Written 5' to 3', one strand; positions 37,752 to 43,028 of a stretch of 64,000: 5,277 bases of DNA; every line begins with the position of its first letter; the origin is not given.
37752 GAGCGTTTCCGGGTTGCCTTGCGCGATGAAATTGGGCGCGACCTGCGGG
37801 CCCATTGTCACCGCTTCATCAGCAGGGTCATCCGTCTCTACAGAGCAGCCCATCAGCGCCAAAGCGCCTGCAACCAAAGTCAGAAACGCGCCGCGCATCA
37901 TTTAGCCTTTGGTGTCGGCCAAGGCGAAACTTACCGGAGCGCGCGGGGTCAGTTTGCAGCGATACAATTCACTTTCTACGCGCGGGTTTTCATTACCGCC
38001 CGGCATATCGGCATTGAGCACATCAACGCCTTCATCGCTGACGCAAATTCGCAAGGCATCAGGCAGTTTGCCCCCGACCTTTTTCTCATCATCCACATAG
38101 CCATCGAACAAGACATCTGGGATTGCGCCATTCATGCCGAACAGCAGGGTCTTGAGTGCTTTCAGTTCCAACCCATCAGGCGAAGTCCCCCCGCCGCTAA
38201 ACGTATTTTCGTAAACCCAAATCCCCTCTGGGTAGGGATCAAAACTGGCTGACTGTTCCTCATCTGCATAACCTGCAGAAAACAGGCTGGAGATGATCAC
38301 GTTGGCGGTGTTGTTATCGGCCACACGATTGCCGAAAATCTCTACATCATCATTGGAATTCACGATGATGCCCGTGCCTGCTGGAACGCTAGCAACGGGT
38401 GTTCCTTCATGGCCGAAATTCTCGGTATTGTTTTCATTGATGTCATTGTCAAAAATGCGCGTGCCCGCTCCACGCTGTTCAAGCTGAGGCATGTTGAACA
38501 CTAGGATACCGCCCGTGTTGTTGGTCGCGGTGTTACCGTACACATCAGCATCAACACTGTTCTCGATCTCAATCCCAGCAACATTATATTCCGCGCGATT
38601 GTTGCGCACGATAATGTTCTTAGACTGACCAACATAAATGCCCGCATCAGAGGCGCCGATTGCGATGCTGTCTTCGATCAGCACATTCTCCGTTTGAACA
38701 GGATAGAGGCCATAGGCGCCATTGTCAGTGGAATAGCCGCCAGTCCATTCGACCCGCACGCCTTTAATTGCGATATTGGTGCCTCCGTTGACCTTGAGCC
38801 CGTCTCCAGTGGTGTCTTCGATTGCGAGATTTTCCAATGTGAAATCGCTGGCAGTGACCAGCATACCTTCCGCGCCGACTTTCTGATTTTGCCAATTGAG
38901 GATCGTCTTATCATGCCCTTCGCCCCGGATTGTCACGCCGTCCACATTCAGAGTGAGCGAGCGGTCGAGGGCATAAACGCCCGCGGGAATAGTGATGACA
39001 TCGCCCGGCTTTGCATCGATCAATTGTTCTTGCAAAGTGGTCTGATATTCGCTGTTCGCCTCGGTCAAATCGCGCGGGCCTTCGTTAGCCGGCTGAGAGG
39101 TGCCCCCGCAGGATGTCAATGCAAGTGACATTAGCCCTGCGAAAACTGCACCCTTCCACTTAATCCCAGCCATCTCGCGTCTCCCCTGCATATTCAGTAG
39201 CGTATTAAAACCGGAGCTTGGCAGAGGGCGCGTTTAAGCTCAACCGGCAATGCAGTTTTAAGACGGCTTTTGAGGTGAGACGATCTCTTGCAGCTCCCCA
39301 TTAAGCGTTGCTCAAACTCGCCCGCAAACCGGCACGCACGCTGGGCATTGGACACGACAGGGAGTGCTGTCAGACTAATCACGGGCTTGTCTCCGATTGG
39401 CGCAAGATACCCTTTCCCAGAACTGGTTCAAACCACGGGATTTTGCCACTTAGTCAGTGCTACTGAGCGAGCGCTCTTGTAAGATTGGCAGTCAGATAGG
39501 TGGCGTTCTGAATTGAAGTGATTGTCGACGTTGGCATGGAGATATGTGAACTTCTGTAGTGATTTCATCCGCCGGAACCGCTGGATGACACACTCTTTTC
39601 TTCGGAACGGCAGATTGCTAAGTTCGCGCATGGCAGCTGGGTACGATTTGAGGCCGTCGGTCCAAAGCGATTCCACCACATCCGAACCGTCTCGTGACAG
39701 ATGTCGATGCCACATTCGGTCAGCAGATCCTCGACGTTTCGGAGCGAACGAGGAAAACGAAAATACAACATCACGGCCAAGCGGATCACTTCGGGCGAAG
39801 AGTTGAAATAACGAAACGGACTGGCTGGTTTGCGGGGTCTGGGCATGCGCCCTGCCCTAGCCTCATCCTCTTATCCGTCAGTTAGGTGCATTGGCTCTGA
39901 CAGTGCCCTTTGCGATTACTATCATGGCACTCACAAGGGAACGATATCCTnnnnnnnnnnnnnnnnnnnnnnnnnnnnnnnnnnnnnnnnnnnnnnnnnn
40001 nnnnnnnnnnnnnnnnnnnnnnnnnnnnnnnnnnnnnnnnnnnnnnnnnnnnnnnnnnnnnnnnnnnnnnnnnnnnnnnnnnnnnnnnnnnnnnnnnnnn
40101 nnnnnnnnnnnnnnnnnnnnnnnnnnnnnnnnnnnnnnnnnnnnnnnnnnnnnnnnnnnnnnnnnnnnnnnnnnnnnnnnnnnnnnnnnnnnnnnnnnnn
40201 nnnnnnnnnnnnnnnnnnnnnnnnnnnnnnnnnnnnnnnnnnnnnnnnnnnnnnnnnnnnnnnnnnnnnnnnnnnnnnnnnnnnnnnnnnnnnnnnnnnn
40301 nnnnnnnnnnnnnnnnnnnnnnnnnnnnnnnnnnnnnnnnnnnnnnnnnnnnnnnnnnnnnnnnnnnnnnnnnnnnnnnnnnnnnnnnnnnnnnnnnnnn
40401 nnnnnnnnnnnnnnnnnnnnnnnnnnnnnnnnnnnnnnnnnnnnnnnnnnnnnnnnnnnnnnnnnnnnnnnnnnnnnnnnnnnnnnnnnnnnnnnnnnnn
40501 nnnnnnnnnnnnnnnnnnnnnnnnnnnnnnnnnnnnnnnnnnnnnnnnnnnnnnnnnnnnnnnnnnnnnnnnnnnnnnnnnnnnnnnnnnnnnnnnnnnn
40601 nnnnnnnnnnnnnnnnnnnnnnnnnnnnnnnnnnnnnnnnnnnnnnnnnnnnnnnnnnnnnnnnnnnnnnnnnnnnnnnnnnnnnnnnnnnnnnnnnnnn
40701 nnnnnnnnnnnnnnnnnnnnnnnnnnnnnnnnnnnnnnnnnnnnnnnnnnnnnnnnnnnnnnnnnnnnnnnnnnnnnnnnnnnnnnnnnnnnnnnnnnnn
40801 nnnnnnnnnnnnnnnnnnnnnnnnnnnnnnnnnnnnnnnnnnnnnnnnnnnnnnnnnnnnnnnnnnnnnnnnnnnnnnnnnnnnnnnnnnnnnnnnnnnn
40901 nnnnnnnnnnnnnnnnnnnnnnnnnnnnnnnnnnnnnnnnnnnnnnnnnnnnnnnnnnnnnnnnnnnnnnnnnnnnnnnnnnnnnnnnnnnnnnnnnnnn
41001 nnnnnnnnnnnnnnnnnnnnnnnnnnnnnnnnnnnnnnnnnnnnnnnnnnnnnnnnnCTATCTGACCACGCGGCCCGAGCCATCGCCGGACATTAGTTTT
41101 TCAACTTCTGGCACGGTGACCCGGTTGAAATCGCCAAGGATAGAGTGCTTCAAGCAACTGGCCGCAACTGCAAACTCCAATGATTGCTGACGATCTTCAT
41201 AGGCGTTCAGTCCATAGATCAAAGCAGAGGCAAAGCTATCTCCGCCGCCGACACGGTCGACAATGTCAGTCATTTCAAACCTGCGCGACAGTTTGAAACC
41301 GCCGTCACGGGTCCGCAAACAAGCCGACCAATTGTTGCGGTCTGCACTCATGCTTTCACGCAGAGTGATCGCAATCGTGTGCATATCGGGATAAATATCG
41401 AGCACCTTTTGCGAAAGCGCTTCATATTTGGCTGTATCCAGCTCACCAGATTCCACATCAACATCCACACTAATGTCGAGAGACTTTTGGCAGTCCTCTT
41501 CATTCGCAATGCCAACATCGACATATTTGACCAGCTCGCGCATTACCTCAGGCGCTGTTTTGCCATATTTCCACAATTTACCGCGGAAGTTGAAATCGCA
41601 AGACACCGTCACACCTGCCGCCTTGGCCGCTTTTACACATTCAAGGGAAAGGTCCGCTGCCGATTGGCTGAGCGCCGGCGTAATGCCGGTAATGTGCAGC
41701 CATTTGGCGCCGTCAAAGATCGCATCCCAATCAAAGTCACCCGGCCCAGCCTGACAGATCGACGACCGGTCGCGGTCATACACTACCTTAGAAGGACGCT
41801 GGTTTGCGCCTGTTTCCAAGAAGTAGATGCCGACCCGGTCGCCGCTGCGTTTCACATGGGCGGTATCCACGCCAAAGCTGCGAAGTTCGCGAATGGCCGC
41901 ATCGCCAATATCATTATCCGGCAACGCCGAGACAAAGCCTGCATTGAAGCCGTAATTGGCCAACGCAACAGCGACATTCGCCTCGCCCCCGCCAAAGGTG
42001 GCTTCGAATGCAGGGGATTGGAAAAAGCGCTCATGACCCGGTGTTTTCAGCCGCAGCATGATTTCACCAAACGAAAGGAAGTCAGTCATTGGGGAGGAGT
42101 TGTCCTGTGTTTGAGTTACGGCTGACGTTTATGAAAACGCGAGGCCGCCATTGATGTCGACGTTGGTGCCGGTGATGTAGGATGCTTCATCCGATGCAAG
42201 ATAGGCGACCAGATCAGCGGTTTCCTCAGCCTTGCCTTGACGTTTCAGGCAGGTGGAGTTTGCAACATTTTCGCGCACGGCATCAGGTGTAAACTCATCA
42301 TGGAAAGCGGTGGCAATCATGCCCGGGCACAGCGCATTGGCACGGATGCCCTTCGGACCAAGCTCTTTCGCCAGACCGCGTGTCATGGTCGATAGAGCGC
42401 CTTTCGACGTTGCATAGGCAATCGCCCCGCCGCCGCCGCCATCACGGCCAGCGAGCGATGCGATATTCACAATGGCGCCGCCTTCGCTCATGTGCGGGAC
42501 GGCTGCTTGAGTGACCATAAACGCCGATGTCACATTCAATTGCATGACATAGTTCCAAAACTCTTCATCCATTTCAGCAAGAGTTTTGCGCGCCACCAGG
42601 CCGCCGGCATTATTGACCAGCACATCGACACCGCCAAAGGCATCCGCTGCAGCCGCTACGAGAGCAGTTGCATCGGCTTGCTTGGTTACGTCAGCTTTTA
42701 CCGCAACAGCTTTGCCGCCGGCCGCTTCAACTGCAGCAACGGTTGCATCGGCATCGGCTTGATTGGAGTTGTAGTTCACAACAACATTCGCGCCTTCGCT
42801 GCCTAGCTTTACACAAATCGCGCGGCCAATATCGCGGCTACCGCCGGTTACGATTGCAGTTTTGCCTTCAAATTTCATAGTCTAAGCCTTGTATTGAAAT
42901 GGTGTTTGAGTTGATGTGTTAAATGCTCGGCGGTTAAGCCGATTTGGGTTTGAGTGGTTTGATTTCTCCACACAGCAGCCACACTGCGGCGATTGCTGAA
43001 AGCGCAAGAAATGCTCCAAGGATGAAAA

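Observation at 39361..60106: Complete alginate-utilisation locus (19.8 kb) bracketed by two near-identical decayed IS6 copies in direct orientation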

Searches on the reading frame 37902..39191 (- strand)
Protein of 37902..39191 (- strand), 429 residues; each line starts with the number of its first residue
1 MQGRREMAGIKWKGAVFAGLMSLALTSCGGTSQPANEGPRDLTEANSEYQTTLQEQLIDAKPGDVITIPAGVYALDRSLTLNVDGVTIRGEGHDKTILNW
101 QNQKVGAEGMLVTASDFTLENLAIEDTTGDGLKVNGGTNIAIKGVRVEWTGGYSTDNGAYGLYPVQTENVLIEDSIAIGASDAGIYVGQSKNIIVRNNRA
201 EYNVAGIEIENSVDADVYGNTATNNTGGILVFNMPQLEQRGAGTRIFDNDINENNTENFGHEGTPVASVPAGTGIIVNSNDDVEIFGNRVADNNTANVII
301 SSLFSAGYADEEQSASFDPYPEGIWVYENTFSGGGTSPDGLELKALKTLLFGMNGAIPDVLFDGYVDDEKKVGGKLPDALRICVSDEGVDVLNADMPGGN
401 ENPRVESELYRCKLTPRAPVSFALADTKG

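Call 10: search_protein_families(library=pfam, proteins=[window:37902-39191:-])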
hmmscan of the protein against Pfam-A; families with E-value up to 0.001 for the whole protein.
window:37902-39191:- (429 aa): 2 families
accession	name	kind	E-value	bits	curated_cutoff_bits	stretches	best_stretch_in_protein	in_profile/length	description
PF13229.12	Beta_helix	-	8.7e-15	55.1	25.9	1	85-233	2-146/158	Right handed beta helix region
PF05048.19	NosD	-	2e-12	47.4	23.6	1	113-295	23-174/212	Periplasmic copper-binding protein (NosD)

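Call 18: find_related_loci(query=window:37902-39191:-, collection=genome_contigs, flank=10000)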
Query window:37902-39191:- (429 aa) in genome_contigs; peptide patterns used: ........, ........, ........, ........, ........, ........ (x = any residue, [..] = any of these).
223 stretches matched a pattern; 175 encode a relative of the query (tblastn E <= 1e-3); the best 80 are kept; 80 distinct loci.
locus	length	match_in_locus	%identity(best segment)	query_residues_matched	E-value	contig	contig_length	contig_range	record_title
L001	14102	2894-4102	90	28-428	0e+0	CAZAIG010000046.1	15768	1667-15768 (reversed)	MAG TPA_asm: uncultured Porphyrobacter sp. isolate SRP268394_co2_142 genome assembly, contig: NODE_5721_length_15768_cov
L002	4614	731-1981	84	13-429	0e+0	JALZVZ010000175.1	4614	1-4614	MAG: Altererythrobacter sp. isolate g3_MAG_00008 g3_MAG_00008_000000000175, whole genome shotgun sequence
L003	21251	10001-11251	83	13-429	0e+0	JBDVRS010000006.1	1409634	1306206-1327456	MAG: Marinomonas sp. isolate LC.122.F.D4_220_49 LC_122_F_D4_220_49_000000000006, whole genome shotgun sequence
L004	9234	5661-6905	78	13-428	0e+0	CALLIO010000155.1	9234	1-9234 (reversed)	MAG: uncultured Altererythrobacter sp. isolate B4_Bin_METABAT__36_1 genome assembly, contig: c_000000878733, whole genom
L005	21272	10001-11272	70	3-422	0e+0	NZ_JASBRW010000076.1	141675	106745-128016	MAG: Maricaulis sp. isolate BWSM_119 k141_207536, whole genome shotgun sequence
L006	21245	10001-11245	70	10-429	0e+0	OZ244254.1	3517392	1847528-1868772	MAG: uncultured Maricaulis sp. isolate 2db7517c-e487-4478-a8f4-ad0613fffb35 genome assembly, chromosome: 1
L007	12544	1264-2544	68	1-429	0e+0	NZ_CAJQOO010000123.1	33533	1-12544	MAG: uncultured Maricaulis sp. isolate 10_20180522_Bin_MAXBIN_087_sub_1, whole genome shotgun sequence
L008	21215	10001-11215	71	16-426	0e+0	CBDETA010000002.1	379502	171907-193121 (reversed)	MAG: uncultured Maricaulis sp. isolate 2423cf34-cfa9-46bc-a14b-de9b3974d4cb genome assembly, contig: contig_2, whole gen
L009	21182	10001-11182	69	28-426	0e+0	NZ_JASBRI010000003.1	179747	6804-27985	MAG: Maricaulis sp. isolate BWSM_1 k141_2262535, whole genome shotgun sequence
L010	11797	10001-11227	65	12-424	2e-172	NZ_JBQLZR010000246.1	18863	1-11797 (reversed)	MAG: Glycocaulis sp. isolate bin_1084 contig_246, whole genome shotgun sequence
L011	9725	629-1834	65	17-422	2e-172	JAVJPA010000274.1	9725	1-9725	MAG: Amphiplicatus sp. isolate A1-SPW-36 k141_15368, whole genome shotgun sequence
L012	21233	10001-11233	64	11-424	5e-169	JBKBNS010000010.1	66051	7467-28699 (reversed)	MAG: Glycocaulis sp. isolate 21H_022.bin.1 NODE_418_length_66051_cov_3.104444, whole genome shotgun sequence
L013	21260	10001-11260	63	1-424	8e-169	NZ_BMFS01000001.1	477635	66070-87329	Glycocaulis albus strain CGMCC 1.12766 sequence01, whole genome shotgun sequence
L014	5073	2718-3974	64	1-424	2e-171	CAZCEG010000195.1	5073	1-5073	MAG TPA_asm: uncultured Oceanicaulis sp. isolate SRP304446_co1_55 genome assembly, contig: NODE_11440_length_5073_cov_5.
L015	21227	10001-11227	64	12-424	7e-168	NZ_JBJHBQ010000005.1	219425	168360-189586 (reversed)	MAG: Glycocaulis sp. isolate SF2967_J5348.rosella_refined.105 NODE_47_length_219425_cov_10.141885, whole genome shotgun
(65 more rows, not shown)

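Call 74: search_protein_families(library=pfam, proteins=[L003:8964-9860:+, L003:7922-8983:+, L003:7209-7922:+, L003:6006-7157:-, L003:5132-5941:-, L003:4110-5135:-, L001:1919-2815:-, L001:36-1349:-, L004:4192-5247:-, L004:1848-4166:+])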
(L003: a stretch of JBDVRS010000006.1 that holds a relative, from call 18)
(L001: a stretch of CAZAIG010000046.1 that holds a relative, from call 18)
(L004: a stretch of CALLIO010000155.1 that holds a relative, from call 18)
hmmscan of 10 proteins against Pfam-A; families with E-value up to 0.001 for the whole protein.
L003:8964-9860:+ (298 aa): 1 family
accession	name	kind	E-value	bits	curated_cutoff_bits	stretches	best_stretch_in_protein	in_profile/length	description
PF04909.20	Amidohydro_2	-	7.1e-52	177.4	26.4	1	28-295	1-287/289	Amidohydrolase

L003:7922-8983:+ (353 aa): 1 family
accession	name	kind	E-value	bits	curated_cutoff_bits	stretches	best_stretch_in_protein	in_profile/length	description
PF04303.18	PrpF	-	1.3e-100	337.4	27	1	5-353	4-370/371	PrpF protein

L003:7209-7922:+ (237 aa): 1 family
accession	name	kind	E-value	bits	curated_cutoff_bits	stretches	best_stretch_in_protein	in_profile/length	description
PF03737.21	RraA-like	-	3.7e-44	151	24.5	1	39-186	2-152/152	Aldolase/RraA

L003:6006-7157:- (383 aa): 2 families
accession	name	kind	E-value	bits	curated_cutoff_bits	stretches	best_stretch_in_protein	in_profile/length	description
PF03466.25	LysR_substrate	-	9.8e-36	123.5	28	1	173-379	4-208/209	LysR substrate binding domain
PF00126.33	HTH_1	-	1.8e-28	98.7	26.6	2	8-64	1-57/60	Bacterial regulatory helix-turn-helix protein, lysR family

L003:5132-5941:- (269 aa): 2 families
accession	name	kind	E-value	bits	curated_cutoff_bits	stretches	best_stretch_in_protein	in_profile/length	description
PF09130.16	DUF1932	-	4.3e-20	71.9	25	1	187-257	1-69/70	Domain of unknown function (DUF1932)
PF03446.21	NAD_binding_2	-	1.1e-11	45.5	21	1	4-138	1-140/161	NAD binding domain of 6-phosphogluconate dehydrogenase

L003:4110-5135:- (341 aa): 1 family
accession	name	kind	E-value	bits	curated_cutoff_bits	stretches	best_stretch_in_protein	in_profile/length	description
PF04909.20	Amidohydro_2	-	8.8e-53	180.4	26.4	1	5-330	1-288/289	Amidohydrolase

L001:1919-2815:- (298 aa): 4 families
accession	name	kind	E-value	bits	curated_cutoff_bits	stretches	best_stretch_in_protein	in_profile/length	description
PF13561.12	adh_short_C2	-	8.7e-48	163.4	27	1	71-296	5-235/236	Enoyl-(Acyl carrier protein) reductase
PF00106.31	adh_short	-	2.2e-37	128.9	26.6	1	63-249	1-194/195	short chain dehydrogenase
PF23441.1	SDR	-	0.00031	20.6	27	0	167-258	125-215/258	SDR-like rossmann domain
PF08659.16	KR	-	0.00035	21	22.6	1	65-211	3-156/180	KR domain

L001:36-1349:- (437 aa): 1 family
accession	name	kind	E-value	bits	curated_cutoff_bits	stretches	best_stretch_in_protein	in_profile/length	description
PF07690.21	MFS_1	-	1.2e-16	61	33.4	2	292-431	37-169/347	Major Facilitator Superfamily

L004:4192-5247:- (351 aa): 1 family
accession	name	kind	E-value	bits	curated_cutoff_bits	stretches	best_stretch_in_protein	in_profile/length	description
PF04773.18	FecR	-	3.5e-09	37.4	24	1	107-198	2-89/97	FecR protein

L004:1848-4166:+ (772 aa): 2 families
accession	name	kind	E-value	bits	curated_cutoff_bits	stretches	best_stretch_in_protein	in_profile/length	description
PF05226.16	CHASE2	-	5.4e-56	190.4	26.3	1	48-405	4-256/257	CHASE2 domain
PF00211.25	Guanylate_cyc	-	6.1e-18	65.5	21.9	1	507-689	8-181/183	Adenylate and Guanylate cyclase catalytic domain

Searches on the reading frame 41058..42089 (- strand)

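Call 9: search_protein_families(library=pfam, proteins=[window:41058-42089:-])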
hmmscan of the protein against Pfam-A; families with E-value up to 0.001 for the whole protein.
window:41058-42089:- (343 aa): 1 family
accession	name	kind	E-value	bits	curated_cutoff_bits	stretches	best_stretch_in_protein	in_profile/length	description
PF00294.29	PfkB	-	2e-30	106.6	25.8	1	1-313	1-288/302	pfkB family carbohydrate kinase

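Call 76: search_protein_families(library=ncbifam, proteins=[window:41058-42089:-], max_evalue=1e-10)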
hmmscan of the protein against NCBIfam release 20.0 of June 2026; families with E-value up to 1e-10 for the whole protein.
window:41058-42089:- (343 aa): 10 families
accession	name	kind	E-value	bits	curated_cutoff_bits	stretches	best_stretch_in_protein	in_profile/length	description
NF041633.1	trifunc_aldol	exception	4.2e-146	487.7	700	1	4-343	244-580/580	KHG/KDPG aldolase/sugar kinase fusion protein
NF041332.1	KDG_KDGal_kin_Halo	equivalog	2.8e-65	220.9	440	1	1-341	1-318/320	bifunctional 2-dehydro-3-deoxygluconokinase/2-dehydro-3-deoxygalactonokinase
TIGR04382.1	myo_inos_iolC_N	equivalog_domain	6.1e-31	107.8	300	1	19-314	20-289/309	5-dehydro-2-deoxygluconokinase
NF040938.1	KDG_KDGal_kin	equivalog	1.4e-30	106.5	400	1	6-205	3-199/305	bifunctional 2-dehydro-3-deoxygluconokinase/2-dehydro-3-deoxygalactonokinase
NF053626.1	RibKinHalex1628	equivalog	5.7e-14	52.3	330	0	33-177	38-172/293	ATP-dependent ribose-1-phosphate kinase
NF006957.1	PRK09434.1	equivalog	3.6e-13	49.7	450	0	32-195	26-185/302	fructokinase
NF049991.1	TagKinase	equivalog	2.5e-12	46.2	420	0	7-197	13-202/321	tagatose kinase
NF041134.1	R1P_kin_Thcocales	equivalog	5.3e-12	45.7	500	0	19-91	24-95/291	ADP-dependent ribose-1-phosphate kinase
NF052444.1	DhDoxglucKinKdgK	equivalog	6.6e-12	45.4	400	0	27-199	19-198/303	2-dehydro-3-deoxygluconokinase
TIGR02152.1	D_ribokin_bact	equivalog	1.8e-11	43.9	299.65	0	17-83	19-85/298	ribokinase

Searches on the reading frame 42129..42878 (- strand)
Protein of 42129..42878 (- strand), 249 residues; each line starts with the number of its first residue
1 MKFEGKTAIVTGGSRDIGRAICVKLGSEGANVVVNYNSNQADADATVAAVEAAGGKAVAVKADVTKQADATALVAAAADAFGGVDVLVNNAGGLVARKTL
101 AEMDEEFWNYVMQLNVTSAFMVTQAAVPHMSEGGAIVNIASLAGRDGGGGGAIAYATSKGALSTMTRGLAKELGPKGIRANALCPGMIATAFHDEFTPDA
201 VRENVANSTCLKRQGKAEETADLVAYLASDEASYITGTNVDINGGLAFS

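Call 9: search_protein_families(library=pfam, proteins=[window:42129-42878:-])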
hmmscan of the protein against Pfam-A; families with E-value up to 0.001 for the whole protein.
window:42129-42878:- (249 aa): 5 families
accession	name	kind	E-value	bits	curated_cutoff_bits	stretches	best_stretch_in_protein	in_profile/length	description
PF13561.12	adh_short_C2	-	2e-61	208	27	1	15-246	6-235/236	Enoyl-(Acyl carrier protein) reductase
PF00106.31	adh_short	-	1.2e-53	182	26.6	1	6-197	1-191/195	short chain dehydrogenase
PF08659.16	KR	-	9.8e-12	45.6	22.6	1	7-164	2-158/180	KR domain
PF23441.1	SDR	-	7e-10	39.2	27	1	6-246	8-255/258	SDR-like rossmann domain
PF01370.27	Epimerase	-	0.00033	20.6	20.9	1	9-119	2-101/240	NAD dependent epimerase/dehydratase family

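Call 60: search_solved_structures(query=window:42129-42878:-, max_evalue=1e-30)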
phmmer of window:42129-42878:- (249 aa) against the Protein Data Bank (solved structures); distinct sequences matched with E-value up to 1e-30: 195 (the best 60 are shown).
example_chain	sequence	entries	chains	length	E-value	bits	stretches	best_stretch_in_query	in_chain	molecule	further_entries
3edm_A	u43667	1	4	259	1.2e-85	289.8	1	2-249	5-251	Short chain dehydrogenase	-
4yqy_A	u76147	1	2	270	1.4e-82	279.8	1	2-249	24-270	Putative Dehydrogenase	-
2hq1_A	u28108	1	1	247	4.1e-54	186.7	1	1-247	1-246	Glucose/ribitol dehydrogenase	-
4mow_A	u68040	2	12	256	4e-47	163.8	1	2-246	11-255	Glucose 1-dehydrogenase | Putative glucose 1-dehydrogenase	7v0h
8bci_A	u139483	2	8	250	9.1e-47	162.7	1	8-245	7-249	Probable short-chain dehydrogenase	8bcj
4dml_A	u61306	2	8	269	9.8e-47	162.6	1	6-247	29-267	3-oxoacyl-[acyl-carrier-protein] reductase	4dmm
2uvd_A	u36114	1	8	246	1.3e-46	162.1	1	4-247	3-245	3-OXOACYL-(ACYL-CARRIER-PROTEIN) REDUCTASE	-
7nm7_AAA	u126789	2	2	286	1.9e-46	161.6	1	2-247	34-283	Antimycin pathway standalone ketoreductase enzyme, AntM | Antimycin pathway standalone ketoreductase, AntM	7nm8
4e3z_A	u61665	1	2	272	3.5e-46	160.8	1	7-245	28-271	Putative oxidoreductase protein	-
4tkl_A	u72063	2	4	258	6.6e-46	159.8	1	3-245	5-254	NADH-dependent reductase for 4-deoxy-L-erythro-5-hexoseulose uronate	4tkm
4w7i_A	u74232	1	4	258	1.7e-45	158.5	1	3-245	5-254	4-deoxy-L-erythro-5-hexoseulose uronate reductase A1-R'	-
3osu_A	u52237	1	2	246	8.5e-45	156.2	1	6-246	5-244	3-oxoacyl-[acyl-carrier-protein] reductase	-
5wuw_A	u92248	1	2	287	1.3e-44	155.6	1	3-246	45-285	Short-chain dehydrogenase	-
3sj7_A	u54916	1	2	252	1.3e-44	155.6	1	6-246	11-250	3-oxoacyl-(Acyl-carrier-protein) reductase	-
7sub_A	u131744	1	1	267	2.2e-44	154.9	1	2-247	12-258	3-oxoacyl-reductase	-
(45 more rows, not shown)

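Call 76: search_protein_families(library=ncbifam, proteins=[window:42129-42878:-], max_evalue=1e-10)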
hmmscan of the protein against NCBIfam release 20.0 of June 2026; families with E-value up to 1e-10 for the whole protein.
window:42129-42878:- (249 aa): 211 families (the best 25 are shown)
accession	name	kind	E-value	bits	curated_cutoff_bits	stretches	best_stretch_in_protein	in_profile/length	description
NF005559.1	PRK07231.1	subfamily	2e-69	233.9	215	1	3-246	2-247/249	glucose 1-dehydrogenase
NF009466.0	PRK12826.1-2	subfamily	6.2e-63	212.5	222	1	6-247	4-245/248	3-oxoacyl-ACP reductase FabG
NF004198.0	PRK05653.1-3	equivalog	1.3e-62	211.5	296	1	3-247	5-247/248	3-oxoacyl-ACP reductase FabG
TIGR01830.1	3oxo_ACP_reduc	equivalog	9e-62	208.9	297.75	1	8-246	1-238/239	3-oxoacyl-[acyl-carrier-protein] reductase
NF004777.0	PRK06123.1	equivalog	4.8e-58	196.5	383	1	6-245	4-248/249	SDR family oxidoreductase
NF052558.1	MBtsdlDhBudC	equivalog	5.8e-58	196.4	270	1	3-247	1-242/250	meso-2,3-butanediol dehydrogenase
NF009546.0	PRK12935.1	equivalog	1.9e-57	194.6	418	1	2-246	3-245/247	acetoacetyl-CoA reductase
NF005400.0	PRK06947.1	equivalog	2.4e-57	194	367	1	5-245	6-251/252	SDR family oxidoreductase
NF004791.0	PRK06138.1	equivalog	1.2e-55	188.5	312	1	1-247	1-250/252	SDR family oxidoreductase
NF006070.0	PRK08213.1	subfamily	2.3e-55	187.9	279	1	2-247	9-257/259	gluconate 5-dehydrogenase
NF005681.0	PRK07478.1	subfamily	2.3e-55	187.7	267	1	2-247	3-250/254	SDR family oxidoreductase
NF006493.1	PRK08936.1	subfamily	2.8e-55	187.4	420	1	3-246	5-250/261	glucose-1-dehydrogenase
NF005214.0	PRK06701.1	subfamily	9.6e-55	185.9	413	1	2-246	45-289/293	SDR family oxidoreductase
NF004199.0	PRK05653.1-4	equivalog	2.6e-54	184.4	301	1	1-247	1-246/247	3-oxoacyl-ACP reductase FabG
NF053542.1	FlxB_rubin_SDR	equivalog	2.1e-53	181.5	340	1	6-246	1-239/239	flexirubin biosynthesis SDR family reductase FlxB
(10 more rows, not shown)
